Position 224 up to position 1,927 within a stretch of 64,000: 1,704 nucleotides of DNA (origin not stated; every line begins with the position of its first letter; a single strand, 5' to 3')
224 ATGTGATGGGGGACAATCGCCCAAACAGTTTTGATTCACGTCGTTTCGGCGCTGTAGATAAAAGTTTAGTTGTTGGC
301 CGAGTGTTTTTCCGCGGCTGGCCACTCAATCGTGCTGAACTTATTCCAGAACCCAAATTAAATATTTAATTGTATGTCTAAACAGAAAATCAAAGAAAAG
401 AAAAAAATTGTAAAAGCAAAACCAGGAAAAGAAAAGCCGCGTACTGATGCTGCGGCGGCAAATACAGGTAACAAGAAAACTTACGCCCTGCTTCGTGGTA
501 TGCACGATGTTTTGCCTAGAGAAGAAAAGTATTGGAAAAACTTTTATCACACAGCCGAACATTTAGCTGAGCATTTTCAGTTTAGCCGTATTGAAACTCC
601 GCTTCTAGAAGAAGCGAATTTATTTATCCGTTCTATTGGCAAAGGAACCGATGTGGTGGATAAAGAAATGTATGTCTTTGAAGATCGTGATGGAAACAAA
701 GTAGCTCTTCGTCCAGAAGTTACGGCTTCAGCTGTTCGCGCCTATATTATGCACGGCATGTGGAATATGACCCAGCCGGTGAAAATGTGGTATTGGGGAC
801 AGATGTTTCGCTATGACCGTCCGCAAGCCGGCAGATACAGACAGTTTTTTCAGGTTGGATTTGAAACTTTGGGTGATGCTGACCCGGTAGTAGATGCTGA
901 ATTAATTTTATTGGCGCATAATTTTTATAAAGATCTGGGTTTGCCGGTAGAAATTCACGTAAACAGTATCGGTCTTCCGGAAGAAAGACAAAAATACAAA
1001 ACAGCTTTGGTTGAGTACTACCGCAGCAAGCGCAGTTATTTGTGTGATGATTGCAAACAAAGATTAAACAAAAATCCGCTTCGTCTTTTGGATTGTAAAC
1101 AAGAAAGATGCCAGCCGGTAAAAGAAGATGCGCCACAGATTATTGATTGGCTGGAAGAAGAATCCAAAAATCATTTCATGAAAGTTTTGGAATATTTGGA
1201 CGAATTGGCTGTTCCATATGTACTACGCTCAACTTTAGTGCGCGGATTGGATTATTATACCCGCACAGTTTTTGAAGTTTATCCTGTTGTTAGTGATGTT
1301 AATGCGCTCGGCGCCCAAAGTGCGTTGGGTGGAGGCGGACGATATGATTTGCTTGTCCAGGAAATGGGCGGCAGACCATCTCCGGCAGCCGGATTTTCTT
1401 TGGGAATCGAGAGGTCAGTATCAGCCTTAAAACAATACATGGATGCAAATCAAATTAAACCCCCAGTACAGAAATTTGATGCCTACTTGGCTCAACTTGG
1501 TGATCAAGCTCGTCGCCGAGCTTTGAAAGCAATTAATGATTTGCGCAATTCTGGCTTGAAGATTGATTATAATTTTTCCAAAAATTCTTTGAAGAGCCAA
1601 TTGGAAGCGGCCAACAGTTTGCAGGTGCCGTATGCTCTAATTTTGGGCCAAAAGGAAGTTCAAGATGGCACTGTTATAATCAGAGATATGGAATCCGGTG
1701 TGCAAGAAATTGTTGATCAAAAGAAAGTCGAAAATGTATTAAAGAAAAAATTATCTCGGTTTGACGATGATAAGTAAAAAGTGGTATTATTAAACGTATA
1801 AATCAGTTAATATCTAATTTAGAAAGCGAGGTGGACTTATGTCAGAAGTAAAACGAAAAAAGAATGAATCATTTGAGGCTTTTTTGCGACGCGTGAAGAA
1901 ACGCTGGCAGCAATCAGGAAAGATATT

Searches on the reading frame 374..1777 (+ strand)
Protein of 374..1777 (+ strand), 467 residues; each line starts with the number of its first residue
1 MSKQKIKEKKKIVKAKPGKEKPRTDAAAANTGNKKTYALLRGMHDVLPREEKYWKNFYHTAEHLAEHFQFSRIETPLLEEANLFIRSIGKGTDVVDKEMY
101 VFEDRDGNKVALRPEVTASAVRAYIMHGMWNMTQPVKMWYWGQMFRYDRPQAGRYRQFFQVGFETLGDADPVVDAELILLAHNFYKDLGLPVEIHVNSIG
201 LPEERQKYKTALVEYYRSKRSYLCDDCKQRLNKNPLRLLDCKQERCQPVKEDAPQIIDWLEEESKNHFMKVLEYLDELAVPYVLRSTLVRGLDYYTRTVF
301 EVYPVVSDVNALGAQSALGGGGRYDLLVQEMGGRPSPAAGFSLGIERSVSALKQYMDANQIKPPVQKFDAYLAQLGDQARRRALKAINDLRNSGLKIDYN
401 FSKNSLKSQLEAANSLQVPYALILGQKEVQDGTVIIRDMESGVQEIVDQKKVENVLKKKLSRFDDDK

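Call 117: find_encoding_contigs(protein=window:374-1777:+, flank=10000, max_places=1)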
Protein window:374-1777:+ (467 aa): 2 contigs read that carry it; 1 place shown.
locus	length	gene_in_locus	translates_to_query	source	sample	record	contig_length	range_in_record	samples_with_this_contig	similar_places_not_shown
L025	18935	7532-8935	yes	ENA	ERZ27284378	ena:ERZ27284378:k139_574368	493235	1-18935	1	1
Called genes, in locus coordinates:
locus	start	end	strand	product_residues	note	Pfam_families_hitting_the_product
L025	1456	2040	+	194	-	PF00961:LAGLIDADG_1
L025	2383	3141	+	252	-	-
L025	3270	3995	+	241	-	-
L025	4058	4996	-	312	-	PF13365:Trypsin_2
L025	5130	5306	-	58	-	-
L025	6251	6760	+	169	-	-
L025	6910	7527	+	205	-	PF10502:Peptidase_S26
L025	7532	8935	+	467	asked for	PF13393:tRNA-synt_His, PF00587:tRNA-synt_2b, PF03129:HGTP_anticodon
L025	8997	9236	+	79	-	PF01165:Ribosomal_S21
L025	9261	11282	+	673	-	PF18895:T4SS_pilin, PF13205:Big_5 (faint)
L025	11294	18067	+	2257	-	PF18895:T4SS_pilin, PF13205:Big_5 (faint), PF01833:TIG (faint)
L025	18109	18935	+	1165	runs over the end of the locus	PF13385:Laminin_G_3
